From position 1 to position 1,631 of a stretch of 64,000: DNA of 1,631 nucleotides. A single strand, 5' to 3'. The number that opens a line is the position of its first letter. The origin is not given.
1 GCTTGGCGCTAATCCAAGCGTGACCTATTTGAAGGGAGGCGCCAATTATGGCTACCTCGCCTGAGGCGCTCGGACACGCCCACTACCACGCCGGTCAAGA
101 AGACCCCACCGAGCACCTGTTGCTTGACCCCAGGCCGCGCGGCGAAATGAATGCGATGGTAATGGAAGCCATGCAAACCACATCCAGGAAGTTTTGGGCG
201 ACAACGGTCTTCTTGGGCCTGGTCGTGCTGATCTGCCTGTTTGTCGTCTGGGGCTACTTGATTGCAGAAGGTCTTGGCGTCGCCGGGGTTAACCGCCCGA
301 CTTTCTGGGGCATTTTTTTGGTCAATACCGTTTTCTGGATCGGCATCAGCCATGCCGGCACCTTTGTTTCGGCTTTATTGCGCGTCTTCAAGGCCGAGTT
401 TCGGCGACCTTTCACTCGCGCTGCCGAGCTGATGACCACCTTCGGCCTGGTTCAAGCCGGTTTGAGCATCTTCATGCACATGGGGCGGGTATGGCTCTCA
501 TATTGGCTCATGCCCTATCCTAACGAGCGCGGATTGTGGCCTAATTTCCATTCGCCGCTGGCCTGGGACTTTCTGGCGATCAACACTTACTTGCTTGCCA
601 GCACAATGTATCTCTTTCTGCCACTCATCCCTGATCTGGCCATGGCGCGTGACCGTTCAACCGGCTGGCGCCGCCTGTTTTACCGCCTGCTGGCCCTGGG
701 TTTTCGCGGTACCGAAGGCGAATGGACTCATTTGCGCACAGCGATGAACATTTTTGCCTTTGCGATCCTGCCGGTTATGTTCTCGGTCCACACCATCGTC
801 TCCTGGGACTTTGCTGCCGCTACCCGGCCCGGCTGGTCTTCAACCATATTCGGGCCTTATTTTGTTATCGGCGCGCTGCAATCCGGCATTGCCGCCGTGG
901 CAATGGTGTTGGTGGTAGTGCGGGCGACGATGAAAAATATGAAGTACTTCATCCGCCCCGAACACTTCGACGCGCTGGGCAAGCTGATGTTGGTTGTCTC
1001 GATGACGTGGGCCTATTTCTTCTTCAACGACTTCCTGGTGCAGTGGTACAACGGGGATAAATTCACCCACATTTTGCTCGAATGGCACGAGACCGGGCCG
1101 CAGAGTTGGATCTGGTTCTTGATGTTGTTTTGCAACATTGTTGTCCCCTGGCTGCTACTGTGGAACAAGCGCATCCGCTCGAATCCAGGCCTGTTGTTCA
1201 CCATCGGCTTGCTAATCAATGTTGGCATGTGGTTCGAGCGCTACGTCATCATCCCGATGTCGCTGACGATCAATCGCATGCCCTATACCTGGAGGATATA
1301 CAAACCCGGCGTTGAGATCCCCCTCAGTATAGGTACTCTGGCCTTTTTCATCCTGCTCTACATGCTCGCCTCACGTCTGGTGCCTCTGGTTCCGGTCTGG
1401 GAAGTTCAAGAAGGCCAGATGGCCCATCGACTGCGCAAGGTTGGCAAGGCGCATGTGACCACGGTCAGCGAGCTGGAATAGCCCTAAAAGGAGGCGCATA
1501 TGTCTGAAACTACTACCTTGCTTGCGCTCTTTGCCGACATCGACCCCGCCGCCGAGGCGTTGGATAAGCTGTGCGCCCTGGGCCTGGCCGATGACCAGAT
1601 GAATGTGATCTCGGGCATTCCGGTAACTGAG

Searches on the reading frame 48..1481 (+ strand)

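Call 78: search_protein_families(library=pfam, proteins=[window:48-1481:+], max_evalue=0.00001)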
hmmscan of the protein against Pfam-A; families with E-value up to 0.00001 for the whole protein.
window:48-1481:+ (477 aa): 1 family
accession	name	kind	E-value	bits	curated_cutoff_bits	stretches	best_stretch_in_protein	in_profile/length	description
PF03916.19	NrfD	-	5.1e-20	72.8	25.8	1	80-406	4-309/313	Polysulphide reductase, NrfD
